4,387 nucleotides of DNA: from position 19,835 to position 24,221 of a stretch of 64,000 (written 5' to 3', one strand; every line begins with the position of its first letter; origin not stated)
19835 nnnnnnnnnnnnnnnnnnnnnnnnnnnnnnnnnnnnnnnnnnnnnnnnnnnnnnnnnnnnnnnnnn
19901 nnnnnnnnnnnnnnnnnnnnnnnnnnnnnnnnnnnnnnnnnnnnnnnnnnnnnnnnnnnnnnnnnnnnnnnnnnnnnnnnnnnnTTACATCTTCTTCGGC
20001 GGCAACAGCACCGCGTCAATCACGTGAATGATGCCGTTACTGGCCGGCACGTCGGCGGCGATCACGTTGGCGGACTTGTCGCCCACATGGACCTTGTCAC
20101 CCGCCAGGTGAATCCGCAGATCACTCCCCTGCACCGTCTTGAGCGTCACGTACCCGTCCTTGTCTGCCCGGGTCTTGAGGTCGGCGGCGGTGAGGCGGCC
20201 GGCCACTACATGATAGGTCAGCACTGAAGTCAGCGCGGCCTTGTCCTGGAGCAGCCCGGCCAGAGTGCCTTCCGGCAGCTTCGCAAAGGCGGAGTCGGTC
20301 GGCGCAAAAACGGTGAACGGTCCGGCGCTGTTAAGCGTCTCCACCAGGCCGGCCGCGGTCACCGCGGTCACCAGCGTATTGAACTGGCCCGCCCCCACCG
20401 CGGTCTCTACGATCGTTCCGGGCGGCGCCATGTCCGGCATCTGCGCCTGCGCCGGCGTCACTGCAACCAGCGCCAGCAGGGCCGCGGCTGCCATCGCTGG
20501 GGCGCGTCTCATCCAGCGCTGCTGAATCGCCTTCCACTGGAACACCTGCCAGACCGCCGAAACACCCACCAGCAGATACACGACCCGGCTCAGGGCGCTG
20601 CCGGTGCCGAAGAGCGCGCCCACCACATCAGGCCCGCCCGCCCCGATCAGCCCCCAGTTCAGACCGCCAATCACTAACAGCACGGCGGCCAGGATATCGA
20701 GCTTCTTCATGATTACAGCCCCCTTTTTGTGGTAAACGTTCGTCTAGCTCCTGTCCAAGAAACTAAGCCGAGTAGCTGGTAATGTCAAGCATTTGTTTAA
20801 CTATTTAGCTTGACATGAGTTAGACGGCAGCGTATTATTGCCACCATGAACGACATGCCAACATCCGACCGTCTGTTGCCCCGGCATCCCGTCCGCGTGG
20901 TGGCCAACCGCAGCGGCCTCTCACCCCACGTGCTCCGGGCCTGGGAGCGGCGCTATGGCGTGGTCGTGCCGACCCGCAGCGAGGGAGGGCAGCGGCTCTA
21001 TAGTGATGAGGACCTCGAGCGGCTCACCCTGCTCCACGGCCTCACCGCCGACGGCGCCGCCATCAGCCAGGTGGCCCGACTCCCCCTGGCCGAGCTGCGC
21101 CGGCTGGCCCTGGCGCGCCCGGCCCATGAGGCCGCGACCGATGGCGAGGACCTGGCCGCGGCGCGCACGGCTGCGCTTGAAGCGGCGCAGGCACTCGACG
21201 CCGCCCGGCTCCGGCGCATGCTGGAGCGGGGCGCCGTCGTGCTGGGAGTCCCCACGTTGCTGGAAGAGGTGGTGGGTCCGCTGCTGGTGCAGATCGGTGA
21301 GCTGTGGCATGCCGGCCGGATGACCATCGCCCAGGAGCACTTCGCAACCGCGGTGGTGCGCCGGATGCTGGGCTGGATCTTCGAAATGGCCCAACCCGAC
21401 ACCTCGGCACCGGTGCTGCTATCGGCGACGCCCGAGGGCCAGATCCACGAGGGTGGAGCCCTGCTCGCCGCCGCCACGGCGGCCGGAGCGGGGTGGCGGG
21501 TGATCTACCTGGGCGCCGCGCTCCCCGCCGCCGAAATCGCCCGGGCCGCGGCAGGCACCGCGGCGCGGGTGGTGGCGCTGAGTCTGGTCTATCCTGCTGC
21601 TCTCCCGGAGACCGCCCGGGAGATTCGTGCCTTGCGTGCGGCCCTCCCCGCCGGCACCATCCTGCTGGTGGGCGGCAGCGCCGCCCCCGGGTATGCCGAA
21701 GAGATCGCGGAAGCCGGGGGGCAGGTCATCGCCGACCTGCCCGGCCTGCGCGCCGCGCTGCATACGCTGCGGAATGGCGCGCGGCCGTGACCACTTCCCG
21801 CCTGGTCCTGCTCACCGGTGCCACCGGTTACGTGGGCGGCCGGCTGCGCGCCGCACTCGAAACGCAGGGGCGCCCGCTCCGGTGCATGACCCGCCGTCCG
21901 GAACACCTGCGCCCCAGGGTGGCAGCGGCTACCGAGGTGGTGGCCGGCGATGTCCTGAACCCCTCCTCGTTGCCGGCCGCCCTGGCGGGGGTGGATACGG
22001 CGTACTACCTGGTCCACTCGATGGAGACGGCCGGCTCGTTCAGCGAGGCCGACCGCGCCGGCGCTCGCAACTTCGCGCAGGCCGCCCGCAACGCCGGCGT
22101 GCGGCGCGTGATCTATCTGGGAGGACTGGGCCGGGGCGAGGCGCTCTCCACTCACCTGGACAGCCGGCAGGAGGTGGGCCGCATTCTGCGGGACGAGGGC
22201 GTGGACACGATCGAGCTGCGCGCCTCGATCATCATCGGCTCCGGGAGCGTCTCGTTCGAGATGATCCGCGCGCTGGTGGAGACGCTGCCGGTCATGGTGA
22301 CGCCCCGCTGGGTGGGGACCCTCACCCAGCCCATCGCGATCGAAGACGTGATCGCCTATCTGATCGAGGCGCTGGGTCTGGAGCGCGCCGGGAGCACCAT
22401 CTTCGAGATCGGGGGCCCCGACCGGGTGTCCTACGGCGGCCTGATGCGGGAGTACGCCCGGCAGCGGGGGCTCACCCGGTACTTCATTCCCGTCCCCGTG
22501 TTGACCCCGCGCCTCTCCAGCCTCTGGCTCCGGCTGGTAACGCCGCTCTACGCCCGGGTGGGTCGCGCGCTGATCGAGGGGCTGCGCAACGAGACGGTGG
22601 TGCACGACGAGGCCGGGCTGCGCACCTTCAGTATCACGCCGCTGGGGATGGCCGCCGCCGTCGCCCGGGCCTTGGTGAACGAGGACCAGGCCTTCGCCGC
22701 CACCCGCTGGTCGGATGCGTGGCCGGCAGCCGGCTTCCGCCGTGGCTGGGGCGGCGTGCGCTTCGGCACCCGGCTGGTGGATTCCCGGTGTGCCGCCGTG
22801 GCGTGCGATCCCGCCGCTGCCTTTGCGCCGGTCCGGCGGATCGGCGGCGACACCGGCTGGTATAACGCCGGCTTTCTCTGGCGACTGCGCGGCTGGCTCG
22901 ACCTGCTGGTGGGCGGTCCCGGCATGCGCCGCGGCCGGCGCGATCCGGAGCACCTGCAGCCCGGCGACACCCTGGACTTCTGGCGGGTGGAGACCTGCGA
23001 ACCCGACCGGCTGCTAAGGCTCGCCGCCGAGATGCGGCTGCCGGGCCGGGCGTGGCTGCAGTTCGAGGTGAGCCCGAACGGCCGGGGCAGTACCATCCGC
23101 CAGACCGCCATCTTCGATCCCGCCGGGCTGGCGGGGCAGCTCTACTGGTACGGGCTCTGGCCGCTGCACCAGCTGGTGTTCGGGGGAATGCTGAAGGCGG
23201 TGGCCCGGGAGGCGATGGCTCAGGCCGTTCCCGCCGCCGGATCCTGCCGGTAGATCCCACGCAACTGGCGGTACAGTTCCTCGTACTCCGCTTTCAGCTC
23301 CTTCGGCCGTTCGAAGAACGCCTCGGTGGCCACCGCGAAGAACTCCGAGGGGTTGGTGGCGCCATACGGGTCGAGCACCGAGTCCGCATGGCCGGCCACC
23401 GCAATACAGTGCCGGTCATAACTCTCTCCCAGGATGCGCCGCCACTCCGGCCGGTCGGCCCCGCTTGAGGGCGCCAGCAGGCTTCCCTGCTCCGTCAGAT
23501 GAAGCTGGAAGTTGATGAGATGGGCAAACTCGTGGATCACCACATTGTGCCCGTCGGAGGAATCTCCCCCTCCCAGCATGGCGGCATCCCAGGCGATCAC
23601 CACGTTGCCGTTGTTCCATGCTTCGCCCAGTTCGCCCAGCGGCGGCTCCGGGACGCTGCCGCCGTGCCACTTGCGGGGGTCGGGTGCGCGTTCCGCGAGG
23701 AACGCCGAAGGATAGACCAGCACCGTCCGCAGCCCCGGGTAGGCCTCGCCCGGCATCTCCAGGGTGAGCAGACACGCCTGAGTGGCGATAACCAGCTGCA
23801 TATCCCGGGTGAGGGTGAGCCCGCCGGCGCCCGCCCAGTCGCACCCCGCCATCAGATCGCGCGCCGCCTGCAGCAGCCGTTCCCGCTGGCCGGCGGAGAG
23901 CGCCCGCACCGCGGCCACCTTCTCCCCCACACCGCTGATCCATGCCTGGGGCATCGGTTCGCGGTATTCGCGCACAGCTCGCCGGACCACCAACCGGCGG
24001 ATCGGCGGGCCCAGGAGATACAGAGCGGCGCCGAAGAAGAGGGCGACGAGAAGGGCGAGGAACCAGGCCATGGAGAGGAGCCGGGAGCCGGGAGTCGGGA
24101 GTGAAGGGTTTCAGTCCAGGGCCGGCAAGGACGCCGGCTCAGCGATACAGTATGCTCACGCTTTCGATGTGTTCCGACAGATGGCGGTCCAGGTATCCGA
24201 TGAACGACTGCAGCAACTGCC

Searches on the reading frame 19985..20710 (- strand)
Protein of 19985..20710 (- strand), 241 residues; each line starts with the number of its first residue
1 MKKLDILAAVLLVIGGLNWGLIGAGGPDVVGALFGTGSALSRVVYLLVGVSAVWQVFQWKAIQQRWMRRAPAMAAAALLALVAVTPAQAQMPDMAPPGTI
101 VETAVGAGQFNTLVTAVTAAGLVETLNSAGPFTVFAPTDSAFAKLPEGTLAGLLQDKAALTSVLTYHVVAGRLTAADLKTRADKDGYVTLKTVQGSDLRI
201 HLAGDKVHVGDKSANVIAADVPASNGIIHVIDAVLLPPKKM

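Call 9: search_protein_families(library=pfam, proteins=[window:19985-20710:-])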
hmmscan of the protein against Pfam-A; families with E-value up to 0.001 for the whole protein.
window:19985-20710:- (241 aa): 2 families
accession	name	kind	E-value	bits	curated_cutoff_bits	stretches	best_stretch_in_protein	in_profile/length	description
PF02469.27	Fasciclin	-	8.3e-40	136.3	22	1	109-237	2-123/123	Fasciclin domain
PF04070.17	DUF378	-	3.1e-18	65.8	25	1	2-57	1-57/60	Domain of unknown function (DUF378)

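Call 17: find_encoding_contigs(protein=window:19985-20710:-, flank=10000, max_places=10)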
Protein window:19985-20710:- (241 aa): 1 contig read that carries it; 1 place shown.
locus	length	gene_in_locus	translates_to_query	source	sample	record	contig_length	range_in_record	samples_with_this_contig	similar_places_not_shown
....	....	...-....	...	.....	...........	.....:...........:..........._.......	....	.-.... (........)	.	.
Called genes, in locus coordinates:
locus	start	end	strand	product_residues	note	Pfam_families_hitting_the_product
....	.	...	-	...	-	?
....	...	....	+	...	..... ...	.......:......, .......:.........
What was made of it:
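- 19985..20710 (-): Upstream flanking gene encoding a DUF378 + fasciclin protein. The element lies in its 3' region. Pfam call 9; exact protein on record (call 17).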

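Call 22: find_homologous_proteins(query=window:19985-20710:-, max_evalue=1e-20)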
Query window:19985-20710:- (241 aa): 7975 proteins with E <= 1e-20 among 8000 candidates; the best 120 are listed.
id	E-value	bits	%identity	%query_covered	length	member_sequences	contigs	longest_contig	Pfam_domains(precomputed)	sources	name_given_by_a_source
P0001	5.8e-147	505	100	100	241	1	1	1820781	PF02469.28,PF04070.18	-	-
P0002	2.4e-109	382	76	99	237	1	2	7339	PF02469.28,PF04070.18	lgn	-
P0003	1.9e-102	360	74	98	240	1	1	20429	PF02469.28,PF04070.18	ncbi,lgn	-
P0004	2.0e-102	360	74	99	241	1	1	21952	PF02469.28,PF04070.18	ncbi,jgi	-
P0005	1.3e-101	357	74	99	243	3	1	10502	PF02469.28,PF04070.18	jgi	-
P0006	3.0e-100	353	57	57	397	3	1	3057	PF02469.28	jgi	jgi:transforming growth factor-beta-induced protein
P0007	4.7e-99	349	72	98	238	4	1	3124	PF02469.28,PF04070.18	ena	-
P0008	5.1e-99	349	73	98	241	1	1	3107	PF02469.28,PF04070.18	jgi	jgi:uncharacterized surface protein with fasciclin (FAS1) repeats/uncharacterized membrane protein Y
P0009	5.5e-99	349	71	99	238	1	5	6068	PF02469.28,PF04070.18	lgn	-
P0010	6.6e-99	348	-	-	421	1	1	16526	PF13464.12,PF02469.28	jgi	jgi:transforming growth factor-beta-induced protein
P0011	6.9e-99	348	-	-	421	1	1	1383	PF02469.28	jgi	jgi:transforming growth factor-beta-induced protein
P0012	1.3e-98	347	69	99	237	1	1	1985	PF02469.28,PF04070.18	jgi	jgi:uncharacterized surface protein with fasciclin (FAS1) repeats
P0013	1.4e-98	347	71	99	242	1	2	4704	PF02469.28,PF04070.18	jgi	jgi:uncharacterized surface protein with fasciclin (FAS1) repeats/uncharacterized membrane protein Y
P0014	2.2e-98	347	73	98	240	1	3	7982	PF02469.28,PF04070.18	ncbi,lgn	-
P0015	3.0e-97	343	72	99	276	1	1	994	PF02469.28,PF04070.18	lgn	-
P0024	8.0e-95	335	67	99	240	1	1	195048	PF02469.28,PF04070.18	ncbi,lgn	-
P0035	1.3e-92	328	68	99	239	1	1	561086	PF02469.28,PF04070.18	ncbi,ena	-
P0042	2.1e-91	324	69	98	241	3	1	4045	PF02469.28,PF04070.18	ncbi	-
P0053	2.0e-89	317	66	100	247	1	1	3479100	PF02469.28,PF04070.18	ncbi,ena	-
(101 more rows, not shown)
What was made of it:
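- On ParB/SopB-type centromere (sopC, parS arrays): The source contig is 1.82 Mb (call 22).
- The assignment of the window to Gemmatimonadota rests on one named homologue at 69% identity (call 22). The source contig is 1.82 Mb long (call 22).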

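Call 23: find_encoding_contigs(protein=P0003, flank=6000, max_places=3)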
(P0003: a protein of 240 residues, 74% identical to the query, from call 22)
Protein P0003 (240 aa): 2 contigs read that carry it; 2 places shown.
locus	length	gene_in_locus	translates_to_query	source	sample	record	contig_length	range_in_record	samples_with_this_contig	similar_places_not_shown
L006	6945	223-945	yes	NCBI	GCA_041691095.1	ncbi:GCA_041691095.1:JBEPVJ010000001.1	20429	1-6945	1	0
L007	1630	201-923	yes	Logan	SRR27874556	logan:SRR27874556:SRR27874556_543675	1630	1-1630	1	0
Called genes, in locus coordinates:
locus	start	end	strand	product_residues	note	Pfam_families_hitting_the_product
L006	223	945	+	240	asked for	PF04070:DUF378, PF02469:Fasciclin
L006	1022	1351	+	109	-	PF02469:Fasciclin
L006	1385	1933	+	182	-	PF13505:OMP_b-brl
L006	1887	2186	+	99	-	PF04070:DUF378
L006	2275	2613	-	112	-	PF00174:Oxidored_molyb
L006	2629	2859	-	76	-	-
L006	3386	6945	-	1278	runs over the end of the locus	PF08448:PAS_4, PF08448:PAS_4, PF13426:PAS_9, PF08447:PAS_3, PF00989:PAS, PF08447:PAS_3, PF08448:PAS_4, PF01590:GAF, +12 more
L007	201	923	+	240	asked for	PF04070:DUF378, PF02469:Fasciclin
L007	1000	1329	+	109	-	PF02469:Fasciclin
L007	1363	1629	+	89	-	?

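Call 24: find_encoding_contigs(protein=P0004, flank=6000, max_places=3)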
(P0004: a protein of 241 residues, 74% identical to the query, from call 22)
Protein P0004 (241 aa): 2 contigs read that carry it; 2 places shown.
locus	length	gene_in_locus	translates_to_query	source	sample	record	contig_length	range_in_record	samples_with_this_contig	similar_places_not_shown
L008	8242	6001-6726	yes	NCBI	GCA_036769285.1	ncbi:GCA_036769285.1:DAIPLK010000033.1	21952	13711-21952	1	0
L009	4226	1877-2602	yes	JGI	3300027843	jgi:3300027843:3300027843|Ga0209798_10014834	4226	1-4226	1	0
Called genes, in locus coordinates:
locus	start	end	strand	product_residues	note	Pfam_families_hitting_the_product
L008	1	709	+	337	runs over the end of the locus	PF01594:AI-2E_transport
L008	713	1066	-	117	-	-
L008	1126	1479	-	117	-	-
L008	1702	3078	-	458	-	PF13505:OMP_b-brl (weak), PF02412:TSP_3 (faint), PF00691:OmpA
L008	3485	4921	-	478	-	PF01073:3Beta_HSD (faint), PF01370:Epimerase, PF05368:NmrA, PF13460:NAD_binding_10, PF11066:DUF2867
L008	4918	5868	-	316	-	PF00376:MerR, PF13411:MerR_1, PF02607:B12-binding_2, PF02310:B12-binding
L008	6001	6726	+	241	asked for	PF04070:DUF378, PF02469:Fasciclin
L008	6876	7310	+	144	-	PF02469:Fasciclin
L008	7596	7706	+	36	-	-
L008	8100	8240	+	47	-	?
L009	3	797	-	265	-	?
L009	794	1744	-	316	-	PF00376:MerR, PF13411:MerR_1, PF02607:B12-binding_2, PF02310:B12-binding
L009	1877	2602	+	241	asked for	PF04070:DUF378, PF02469:Fasciclin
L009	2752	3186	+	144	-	PF02469:Fasciclin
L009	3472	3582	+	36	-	-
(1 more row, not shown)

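Call 25: find_encoding_contigs(protein=P0002, flank=6000, max_places=3)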
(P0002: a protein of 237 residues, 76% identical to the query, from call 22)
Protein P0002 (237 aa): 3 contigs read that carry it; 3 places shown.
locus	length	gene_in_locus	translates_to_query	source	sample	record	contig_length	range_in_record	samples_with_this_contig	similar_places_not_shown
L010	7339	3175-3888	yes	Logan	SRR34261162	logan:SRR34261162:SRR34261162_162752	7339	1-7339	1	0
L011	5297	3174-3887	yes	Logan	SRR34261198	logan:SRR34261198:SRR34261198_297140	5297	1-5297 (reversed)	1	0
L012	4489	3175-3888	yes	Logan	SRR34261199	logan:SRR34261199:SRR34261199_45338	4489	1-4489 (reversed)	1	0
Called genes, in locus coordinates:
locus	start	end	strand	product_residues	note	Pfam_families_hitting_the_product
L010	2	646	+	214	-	?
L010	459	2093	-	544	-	PF01073:3Beta_HSD (faint), PF01370:Epimerase, PF05368:NmrA, PF13460:NAD_binding_10, PF11066:DUF2867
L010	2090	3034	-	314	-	PF00376:MerR, PF13411:MerR_1, PF02607:B12-binding_2, PF02310:B12-binding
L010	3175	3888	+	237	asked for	PF04070:DUF378, PF02469:Fasciclin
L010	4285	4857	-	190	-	PF02482:Ribosomal_S30AE, PF00313:CSD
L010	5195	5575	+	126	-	PF03795:YCII (weak)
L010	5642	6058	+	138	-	PF03795:YCII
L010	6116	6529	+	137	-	PF03795:YCII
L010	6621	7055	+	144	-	PF13564:DoxX_2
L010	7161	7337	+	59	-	?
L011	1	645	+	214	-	?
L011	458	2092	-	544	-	PF01073:3Beta_HSD (faint), PF01370:Epimerase, PF05368:NmrA, PF13460:NAD_binding_10, PF11066:DUF2867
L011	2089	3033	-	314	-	PF00376:MerR, PF13411:MerR_1, PF02607:B12-binding_2, PF02310:B12-binding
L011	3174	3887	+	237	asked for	PF04070:DUF378, PF02469:Fasciclin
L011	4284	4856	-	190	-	PF02482:Ribosomal_S30AE, PF00313:CSD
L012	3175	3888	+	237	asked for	PF04070:DUF378, PF02469:Fasciclin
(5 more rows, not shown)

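Call 50: find_encoding_contigs(protein=P0005, flank=6000, max_places=2)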
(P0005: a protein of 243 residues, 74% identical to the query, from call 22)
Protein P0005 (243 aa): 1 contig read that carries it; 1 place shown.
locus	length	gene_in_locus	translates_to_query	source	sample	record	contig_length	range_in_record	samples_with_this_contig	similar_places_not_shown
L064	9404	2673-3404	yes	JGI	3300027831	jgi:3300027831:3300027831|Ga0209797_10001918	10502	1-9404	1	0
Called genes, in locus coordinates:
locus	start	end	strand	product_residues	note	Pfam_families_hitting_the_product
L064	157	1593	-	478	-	PF01073:3Beta_HSD (faint), PF01370:Epimerase, PF05368:NmrA, PF13460:NAD_binding_10, PF11066:DUF2867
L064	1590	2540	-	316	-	PF00376:MerR, PF13411:MerR_1, PF02607:B12-binding_2, PF02310:B12-binding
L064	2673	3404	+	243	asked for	PF04070:DUF378, PF02469:Fasciclin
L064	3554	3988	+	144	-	PF02469:Fasciclin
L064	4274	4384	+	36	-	-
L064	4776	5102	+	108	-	-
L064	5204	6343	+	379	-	PF07602:DUF1565 (faint), PF13229:Beta_helix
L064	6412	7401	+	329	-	-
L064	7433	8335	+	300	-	PF00144:Beta-lactamase (faint), PF13354:Beta-lactamase2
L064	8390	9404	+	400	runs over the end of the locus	PF00764:Arginosuc_synth, PF20979:Arginosuc_syn_C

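Call 51: find_encoding_contigs(protein=P0014, flank=6000, max_places=2)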
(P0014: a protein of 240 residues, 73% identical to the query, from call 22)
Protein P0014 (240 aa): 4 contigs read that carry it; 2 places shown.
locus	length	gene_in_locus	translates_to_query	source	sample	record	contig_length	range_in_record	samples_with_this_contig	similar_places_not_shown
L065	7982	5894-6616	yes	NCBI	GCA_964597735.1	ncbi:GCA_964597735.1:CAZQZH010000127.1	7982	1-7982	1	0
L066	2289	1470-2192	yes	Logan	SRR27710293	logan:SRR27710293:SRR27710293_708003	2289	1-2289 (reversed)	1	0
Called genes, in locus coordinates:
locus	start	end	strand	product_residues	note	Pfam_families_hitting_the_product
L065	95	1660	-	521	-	PF00875:DNA_photolyase (weak), PF03441:FAD_binding_7 (faint)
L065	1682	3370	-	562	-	PF04244:DPRP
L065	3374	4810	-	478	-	PF01073:3Beta_HSD (weak), PF01370:Epimerase, PF05368:NmrA, PF13460:NAD_binding_10, PF11066:DUF2867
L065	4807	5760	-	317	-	PF00376:MerR, PF13411:MerR_1, PF02607:B12-binding_2, PF02310:B12-binding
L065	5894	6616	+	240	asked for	PF04070:DUF378, PF02469:Fasciclin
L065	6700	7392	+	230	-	PF14344:DUF4397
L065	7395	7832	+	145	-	PF02469:Fasciclin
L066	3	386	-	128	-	?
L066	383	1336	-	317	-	PF00376:MerR, PF13411:MerR_1, PF02607:B12-binding_2, PF02310:B12-binding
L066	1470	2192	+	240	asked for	PF04070:DUF378, PF02469:Fasciclin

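Call 52: find_encoding_contigs(protein=P0024, flank=6000, max_places=2)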
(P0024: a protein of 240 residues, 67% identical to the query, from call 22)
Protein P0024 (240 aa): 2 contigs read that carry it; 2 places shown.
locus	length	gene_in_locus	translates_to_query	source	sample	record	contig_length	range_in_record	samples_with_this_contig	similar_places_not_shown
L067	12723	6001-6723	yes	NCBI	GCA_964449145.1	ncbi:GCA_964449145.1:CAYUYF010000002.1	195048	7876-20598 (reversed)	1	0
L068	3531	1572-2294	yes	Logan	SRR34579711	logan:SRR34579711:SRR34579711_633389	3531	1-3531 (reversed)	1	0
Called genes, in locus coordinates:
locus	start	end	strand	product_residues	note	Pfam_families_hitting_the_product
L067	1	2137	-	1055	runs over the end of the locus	PF00069:Pkinase, PF01636:APH (faint), PF07714:PK_Tyr_Ser-Thr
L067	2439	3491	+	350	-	PF01925:TauE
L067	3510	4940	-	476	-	PF01073:3Beta_HSD (weak), PF01370:Epimerase, PF05368:NmrA, PF13460:NAD_binding_10, PF11066:DUF2867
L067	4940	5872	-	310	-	PF00376:MerR, PF13411:MerR_1, PF02607:B12-binding_2, PF02310:B12-binding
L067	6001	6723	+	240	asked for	PF04070:DUF378, PF02469:Fasciclin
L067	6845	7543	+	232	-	PF14344:DUF4397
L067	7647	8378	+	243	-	PF00106:adh_short, PF01370:Epimerase (faint), PF08659:KR, PF13561:adh_short_C2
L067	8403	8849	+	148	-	PF02469:Fasciclin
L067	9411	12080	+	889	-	PF00069:Pkinase, PF03109:ABC1 (faint), PF07714:PK_Tyr_Ser-Thr, PF26550:Tricorn_2nd (faint), PF26549:Tricorn_N (weak), PF07676:PD40 (weak)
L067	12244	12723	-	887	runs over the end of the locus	PF00069:Pkinase, PF01636:APH (faint), PF07714:PK_Tyr_Ser-Thr, PF00400:WD40 (faint), PF26549:Tricorn_N, PF26549:Tricorn_N, PF26550:Tricorn_2nd, PF26549:Tricorn_N, +4 more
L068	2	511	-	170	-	?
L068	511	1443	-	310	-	PF00376:MerR, PF13411:MerR_1, PF02607:B12-binding_2, PF02310:B12-binding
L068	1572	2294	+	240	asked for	PF04070:DUF378, PF02469:Fasciclin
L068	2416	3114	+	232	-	PF14344:DUF4397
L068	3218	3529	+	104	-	?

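Call 101: list_cluster_members(proteins=[P0003, P0004, P0014, P0024, P0035, P0053, P0042])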
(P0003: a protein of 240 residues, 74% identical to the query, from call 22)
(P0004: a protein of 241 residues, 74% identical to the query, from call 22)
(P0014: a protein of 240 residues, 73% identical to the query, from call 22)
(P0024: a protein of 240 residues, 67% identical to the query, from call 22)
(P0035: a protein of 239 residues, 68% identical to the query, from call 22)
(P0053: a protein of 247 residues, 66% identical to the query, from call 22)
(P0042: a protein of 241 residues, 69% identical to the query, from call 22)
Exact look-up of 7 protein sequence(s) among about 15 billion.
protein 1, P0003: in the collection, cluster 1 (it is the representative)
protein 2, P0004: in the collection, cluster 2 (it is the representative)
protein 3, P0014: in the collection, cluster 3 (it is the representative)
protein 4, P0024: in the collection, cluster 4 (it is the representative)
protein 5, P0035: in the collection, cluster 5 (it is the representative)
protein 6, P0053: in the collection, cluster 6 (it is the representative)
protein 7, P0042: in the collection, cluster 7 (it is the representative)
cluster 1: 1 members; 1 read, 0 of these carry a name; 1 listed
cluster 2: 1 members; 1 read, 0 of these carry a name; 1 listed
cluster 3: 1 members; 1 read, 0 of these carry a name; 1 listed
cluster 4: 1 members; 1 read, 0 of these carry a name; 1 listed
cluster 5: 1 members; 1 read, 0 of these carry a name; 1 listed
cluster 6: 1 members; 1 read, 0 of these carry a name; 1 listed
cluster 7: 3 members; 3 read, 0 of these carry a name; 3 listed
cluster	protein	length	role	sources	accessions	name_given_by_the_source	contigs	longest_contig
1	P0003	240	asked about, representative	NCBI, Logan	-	-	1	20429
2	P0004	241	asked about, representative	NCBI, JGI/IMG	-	-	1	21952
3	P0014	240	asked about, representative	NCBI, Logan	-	-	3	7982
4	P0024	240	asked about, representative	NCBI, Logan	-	-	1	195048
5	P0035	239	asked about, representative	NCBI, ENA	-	-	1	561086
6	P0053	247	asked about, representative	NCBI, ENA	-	-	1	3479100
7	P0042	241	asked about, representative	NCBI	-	-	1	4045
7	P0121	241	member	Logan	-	-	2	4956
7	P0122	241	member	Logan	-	-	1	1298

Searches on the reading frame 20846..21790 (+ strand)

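Call 9: search_protein_families(library=pfam, proteins=[window:20846-21790:+])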
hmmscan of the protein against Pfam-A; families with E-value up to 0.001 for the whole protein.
window:20846-21790:+ (314 aa): 4 families
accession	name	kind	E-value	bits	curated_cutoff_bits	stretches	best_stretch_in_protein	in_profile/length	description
PF13411.12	MerR_1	-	2.5e-15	56.8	21.6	1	18-79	5-65/69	MerR HTH family regulatory protein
PF02310.24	B12-binding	-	1.2e-13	51.4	32.1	1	192-292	4-104/121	B12 binding domain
PF02607.22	B12-binding_2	-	6.8e-11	42.7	23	1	110-176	5-71/74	B12 binding domain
PF00376.29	MerR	-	1e-08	35.3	28.2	1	18-52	4-38/38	MerR family regulatory protein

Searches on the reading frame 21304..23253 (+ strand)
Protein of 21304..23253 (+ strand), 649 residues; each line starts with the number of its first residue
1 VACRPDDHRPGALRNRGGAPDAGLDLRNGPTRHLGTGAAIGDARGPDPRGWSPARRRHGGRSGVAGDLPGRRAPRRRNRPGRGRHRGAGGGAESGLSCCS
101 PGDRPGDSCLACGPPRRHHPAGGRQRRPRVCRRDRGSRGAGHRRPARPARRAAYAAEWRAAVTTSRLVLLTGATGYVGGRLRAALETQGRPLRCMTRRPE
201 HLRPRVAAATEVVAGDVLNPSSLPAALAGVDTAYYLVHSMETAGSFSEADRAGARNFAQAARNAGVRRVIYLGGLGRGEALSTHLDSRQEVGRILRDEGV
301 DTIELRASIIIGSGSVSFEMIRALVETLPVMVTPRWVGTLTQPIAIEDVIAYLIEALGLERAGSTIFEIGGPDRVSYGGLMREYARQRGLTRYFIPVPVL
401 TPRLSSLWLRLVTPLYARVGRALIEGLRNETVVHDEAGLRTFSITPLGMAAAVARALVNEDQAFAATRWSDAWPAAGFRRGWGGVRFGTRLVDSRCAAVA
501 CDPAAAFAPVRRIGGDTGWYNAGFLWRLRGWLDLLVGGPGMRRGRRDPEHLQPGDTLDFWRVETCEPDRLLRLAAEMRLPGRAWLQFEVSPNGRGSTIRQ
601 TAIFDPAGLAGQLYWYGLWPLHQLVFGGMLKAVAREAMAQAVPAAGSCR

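Call 9: search_protein_families(library=pfam, proteins=[window:21304-23253:+])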
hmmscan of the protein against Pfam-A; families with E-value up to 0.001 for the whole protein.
window:21304-23253:+ (649 aa): 5 families
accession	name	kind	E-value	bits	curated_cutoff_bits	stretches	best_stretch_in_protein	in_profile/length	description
PF11066.14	DUF2867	-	1.4e-34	119.9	27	1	489-629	5-142/142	Protein of unknown function (DUF2867)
PF13460.12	NAD_binding_10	-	2.6e-16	60.5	27.2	1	172-297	1-123/184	NAD(P)H-binding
PF01370.27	Epimerase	-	1e-10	41.9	20.9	1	168-273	1-114/240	NAD dependent epimerase/dehydratase family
PF05368.20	NmrA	-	2.2e-10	41.1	27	1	166-300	3-139/298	NmrA-like family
PF01073.25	3Beta_HSD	-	8.7e-05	22.1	22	1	170-272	2-114/280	3-beta hydroxysteroid dehydrogenase/isomerase family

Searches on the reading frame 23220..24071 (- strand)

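Call 9: search_protein_families(library=pfam, proteins=[window:23220-24071:-])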
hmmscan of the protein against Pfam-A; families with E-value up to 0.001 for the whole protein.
window:23220-24071:- (283 aa): 1 family
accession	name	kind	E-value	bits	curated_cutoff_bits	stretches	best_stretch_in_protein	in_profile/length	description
PF06167.18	Peptidase_M90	-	1.3e-63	215.3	26.2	1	31-275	6-243/243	Glucose-regulated metallo-peptidase M90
